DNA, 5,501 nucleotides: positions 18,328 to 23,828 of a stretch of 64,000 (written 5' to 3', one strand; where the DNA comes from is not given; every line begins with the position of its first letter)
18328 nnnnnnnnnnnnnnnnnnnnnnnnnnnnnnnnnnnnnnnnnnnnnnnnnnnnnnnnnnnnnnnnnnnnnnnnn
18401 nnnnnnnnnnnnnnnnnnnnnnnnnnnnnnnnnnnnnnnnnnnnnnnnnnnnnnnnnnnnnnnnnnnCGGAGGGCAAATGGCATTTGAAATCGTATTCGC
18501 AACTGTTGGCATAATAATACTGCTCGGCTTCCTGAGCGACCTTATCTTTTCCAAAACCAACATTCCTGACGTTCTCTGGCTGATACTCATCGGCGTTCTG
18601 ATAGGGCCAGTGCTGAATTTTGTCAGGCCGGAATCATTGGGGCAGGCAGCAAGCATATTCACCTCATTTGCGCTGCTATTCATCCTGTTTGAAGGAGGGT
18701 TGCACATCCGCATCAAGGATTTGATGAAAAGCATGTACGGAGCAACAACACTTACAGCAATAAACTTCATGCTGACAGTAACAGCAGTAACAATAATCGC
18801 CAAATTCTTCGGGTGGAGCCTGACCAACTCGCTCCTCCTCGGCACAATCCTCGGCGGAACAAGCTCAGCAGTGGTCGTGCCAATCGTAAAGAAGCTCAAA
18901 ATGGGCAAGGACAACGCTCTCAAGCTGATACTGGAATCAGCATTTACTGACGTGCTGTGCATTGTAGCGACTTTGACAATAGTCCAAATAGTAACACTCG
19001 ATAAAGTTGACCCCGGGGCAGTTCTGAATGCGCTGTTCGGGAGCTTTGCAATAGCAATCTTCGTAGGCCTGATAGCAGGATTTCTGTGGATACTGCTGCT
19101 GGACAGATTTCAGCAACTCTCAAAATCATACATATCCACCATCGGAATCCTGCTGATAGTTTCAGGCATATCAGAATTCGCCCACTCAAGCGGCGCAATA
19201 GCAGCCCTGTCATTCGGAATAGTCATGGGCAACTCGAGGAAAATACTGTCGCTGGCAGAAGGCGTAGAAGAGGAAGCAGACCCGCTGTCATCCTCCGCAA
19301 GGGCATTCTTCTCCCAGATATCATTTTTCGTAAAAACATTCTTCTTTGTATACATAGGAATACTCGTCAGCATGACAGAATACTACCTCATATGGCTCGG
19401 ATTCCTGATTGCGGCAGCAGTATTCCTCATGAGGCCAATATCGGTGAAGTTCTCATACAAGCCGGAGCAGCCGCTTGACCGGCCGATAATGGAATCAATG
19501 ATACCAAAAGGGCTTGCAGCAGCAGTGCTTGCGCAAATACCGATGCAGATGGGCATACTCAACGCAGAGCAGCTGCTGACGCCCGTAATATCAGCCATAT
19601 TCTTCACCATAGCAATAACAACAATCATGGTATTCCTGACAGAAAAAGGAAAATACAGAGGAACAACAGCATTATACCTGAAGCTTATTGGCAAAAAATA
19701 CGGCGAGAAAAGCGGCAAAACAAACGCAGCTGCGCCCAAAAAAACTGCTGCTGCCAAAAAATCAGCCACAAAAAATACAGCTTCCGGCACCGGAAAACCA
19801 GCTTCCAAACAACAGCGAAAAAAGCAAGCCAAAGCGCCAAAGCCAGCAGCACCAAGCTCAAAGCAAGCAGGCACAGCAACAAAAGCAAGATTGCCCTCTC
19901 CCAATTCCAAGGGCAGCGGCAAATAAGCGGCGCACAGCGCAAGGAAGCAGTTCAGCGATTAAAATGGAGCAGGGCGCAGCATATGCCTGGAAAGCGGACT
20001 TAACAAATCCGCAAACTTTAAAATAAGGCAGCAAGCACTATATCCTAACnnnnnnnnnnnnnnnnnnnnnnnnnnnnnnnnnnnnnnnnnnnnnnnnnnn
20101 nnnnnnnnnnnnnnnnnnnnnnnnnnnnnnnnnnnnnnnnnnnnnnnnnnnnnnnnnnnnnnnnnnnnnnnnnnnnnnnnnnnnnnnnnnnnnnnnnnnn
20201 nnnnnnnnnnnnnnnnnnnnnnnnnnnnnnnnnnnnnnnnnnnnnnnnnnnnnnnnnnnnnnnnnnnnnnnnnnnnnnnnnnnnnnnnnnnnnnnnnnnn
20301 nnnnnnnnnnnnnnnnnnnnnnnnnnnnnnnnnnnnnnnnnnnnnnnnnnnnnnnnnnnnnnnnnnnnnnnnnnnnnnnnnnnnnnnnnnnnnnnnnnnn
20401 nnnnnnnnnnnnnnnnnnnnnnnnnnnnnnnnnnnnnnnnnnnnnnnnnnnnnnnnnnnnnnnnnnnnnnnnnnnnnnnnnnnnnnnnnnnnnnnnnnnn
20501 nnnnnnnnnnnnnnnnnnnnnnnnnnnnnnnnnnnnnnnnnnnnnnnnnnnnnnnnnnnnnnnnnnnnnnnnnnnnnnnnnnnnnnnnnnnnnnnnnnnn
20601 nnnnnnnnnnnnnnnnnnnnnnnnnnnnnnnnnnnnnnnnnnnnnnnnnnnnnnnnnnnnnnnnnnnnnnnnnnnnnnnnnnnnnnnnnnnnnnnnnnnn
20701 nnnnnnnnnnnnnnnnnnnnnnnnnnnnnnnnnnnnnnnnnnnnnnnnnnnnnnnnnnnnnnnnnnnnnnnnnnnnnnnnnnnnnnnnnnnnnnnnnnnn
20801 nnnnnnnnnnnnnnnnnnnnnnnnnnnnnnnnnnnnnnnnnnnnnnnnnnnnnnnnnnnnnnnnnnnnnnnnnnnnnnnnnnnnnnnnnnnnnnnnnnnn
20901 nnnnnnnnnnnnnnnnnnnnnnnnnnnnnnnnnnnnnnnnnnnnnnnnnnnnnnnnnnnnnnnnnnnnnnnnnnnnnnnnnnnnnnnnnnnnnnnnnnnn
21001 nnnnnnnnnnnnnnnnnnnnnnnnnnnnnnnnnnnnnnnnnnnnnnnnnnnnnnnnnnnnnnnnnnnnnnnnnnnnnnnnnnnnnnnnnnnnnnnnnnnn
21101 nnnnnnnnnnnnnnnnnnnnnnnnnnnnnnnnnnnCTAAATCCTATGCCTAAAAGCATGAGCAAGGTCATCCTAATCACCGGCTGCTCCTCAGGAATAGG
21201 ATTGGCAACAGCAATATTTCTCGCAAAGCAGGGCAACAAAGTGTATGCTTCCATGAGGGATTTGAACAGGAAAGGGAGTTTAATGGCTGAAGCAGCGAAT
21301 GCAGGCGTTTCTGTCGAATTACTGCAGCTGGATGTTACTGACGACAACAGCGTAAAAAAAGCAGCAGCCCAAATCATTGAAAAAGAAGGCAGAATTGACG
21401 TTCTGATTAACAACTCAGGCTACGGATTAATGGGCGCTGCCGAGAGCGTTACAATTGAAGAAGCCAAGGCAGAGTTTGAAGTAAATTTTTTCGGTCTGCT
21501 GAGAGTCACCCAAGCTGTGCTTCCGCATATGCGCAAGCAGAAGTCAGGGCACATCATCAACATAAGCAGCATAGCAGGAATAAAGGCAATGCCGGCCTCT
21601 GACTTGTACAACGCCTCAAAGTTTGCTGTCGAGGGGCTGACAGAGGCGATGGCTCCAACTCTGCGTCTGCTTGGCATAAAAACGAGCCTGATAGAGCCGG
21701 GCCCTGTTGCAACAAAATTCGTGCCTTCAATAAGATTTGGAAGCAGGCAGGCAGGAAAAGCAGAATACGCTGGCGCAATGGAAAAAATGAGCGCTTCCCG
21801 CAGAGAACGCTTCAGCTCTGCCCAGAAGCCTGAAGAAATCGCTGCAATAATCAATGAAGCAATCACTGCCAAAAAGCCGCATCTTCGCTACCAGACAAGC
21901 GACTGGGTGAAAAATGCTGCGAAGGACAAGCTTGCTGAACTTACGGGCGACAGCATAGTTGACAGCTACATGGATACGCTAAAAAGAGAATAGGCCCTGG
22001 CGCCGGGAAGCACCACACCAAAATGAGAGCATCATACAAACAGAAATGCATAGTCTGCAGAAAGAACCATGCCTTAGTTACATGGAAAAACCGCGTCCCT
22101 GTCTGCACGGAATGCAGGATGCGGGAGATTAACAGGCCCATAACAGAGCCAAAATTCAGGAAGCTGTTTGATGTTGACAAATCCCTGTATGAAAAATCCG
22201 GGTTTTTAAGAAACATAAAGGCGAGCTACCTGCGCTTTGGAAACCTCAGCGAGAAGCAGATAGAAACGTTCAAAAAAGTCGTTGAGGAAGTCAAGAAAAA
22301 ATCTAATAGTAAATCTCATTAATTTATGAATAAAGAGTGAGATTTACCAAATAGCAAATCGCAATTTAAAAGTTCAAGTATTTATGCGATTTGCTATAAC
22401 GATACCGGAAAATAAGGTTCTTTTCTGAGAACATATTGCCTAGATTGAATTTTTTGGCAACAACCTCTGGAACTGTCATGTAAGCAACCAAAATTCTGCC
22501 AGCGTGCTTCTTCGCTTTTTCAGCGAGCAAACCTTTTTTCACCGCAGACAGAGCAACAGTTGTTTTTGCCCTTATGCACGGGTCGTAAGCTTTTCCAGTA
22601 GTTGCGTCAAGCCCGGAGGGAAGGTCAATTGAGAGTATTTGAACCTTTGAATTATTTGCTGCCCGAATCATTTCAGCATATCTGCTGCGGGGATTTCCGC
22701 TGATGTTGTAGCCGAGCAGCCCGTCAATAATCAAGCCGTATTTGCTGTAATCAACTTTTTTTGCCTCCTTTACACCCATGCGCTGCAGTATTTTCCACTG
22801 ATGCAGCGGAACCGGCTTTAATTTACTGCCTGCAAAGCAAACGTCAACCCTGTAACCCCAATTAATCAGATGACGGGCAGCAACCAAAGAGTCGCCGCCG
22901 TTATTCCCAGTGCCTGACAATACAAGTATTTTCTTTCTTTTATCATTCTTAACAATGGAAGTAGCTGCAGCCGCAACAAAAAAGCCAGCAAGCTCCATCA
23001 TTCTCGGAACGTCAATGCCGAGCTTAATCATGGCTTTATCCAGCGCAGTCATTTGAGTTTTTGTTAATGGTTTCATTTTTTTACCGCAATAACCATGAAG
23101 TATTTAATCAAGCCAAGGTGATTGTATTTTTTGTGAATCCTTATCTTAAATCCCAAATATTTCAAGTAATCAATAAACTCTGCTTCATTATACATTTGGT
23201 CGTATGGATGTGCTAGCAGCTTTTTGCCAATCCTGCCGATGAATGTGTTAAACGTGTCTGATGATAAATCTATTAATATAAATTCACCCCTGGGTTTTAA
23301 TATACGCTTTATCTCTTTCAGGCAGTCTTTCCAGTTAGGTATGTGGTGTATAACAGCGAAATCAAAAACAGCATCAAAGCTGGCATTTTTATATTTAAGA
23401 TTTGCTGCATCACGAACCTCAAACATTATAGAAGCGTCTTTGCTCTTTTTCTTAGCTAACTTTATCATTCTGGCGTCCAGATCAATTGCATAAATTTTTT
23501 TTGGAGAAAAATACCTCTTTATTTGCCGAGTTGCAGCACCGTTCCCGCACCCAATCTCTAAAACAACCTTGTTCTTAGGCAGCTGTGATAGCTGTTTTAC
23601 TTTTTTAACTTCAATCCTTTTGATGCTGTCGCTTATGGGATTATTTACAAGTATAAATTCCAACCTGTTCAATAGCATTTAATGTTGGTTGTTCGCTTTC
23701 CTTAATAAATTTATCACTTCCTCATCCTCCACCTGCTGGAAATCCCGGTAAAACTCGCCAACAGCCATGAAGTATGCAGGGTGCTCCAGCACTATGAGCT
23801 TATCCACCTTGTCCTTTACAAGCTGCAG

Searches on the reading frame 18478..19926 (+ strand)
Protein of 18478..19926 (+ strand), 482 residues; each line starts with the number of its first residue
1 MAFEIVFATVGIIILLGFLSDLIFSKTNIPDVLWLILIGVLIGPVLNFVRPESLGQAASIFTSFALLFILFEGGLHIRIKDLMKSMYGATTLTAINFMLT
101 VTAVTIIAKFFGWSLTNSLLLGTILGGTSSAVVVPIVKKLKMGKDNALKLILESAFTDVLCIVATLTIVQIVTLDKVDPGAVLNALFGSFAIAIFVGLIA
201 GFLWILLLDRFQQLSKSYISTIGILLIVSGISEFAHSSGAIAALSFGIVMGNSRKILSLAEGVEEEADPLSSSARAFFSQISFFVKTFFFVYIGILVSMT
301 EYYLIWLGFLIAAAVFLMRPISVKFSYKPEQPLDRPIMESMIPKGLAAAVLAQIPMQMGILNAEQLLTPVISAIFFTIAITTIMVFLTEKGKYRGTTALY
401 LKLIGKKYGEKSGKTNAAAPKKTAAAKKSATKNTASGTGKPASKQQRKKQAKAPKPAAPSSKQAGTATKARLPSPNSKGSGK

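Call 88: search_protein_families(library=pfam, proteins=[window:18478-19926:+], max_evalue=0.0001)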
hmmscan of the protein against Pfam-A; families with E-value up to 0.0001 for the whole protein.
window:18478-19926:+ (482 aa): 1 family
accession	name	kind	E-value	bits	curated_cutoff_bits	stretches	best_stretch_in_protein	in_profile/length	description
PF00999.27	Na_H_Exchanger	-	2e-36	126.1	26.2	1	14-386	4-370/375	Sodium/hydrogen exchanger, transmembrane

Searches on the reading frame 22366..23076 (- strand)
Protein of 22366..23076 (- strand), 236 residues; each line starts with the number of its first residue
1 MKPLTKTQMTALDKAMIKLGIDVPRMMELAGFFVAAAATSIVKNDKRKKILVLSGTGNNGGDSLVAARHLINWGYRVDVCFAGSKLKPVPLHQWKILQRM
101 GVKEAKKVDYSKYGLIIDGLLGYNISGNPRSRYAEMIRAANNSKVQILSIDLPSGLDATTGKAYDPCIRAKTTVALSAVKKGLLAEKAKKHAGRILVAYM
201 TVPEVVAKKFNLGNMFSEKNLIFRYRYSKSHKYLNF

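Call 88: search_protein_families(library=pfam, proteins=[window:22366-23076:-], max_evalue=0.0001)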
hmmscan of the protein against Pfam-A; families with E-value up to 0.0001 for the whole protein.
window:22366-23076:- (236 aa): 1 family
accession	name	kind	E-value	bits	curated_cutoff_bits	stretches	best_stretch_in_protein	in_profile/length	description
PF03853.21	YjeF_N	-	6e-42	143.9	24.9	1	25-182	3-169/169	YjeF-related protein N-terminus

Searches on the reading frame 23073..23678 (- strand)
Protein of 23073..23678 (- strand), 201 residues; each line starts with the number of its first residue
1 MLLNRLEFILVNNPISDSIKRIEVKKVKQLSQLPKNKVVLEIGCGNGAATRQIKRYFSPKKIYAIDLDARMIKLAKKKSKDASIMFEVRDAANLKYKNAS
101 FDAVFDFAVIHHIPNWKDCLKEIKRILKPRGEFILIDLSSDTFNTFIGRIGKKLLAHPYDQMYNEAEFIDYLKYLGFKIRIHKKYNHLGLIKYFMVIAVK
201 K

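Call 88: search_protein_families(library=pfam, proteins=[window:23073-23678:-], max_evalue=0.0001)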
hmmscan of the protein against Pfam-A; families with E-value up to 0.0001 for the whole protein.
window:23073-23678:- (201 aa): 13 families
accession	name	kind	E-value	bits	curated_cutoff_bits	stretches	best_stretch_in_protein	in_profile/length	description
PF08241.18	Methyltransf_11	-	1.1e-25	90.5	21.2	1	40-135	1-95/95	Methyltransferase domain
PF13847.12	Methyltransf_31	-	6.9e-23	81.4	27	1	35-139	3-113/145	Methyltransferase domain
PF13649.12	Methyltransf_25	-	1.2e-22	80.8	27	1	39-131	1-97/97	Methyltransferase domain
PF08242.18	Methyltransf_12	-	5.2e-18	66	30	1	40-132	1-97/98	Methyltransferase domain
PF13489.12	Methyltransf_23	-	1.9e-16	60.7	27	1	26-154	12-136/164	Methyltransferase domain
PF01209.24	Ubie_methyltran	-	1.3e-12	48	20.1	1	11-144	23-160/233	ubiE/COQ5 methyltransferase family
PF00398.26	RrnaAD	-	3.2e-08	33.4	24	1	30-151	25-147/263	Ribosomal RNA adenine dimethylase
PF05219.18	DREV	-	2.4e-07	30.6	26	1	29-135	88-186/265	DREV methyltransferase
PF01564.23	Spermine_synth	-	6e-07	29.6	22.9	1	32-85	15-68/186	Spermine/spermidine synthase domain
PF05175.20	MTS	-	3.6e-06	27.2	23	1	31-136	25-139/170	Methyltransferase small domain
PF08003.17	Methyltransf_9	-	3.8e-06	26.5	23.8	1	28-138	109-220/315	Protein of unknown function (DUF1698)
PF05148.21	Methyltransf_8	-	4.9e-06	27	27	1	27-141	64-162/219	Hypothetical methyltransferase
PF00891.24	Methyltransf_2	-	1.3e-05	25.1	22.3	1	17-138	44-167/210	O-methyltransferase domain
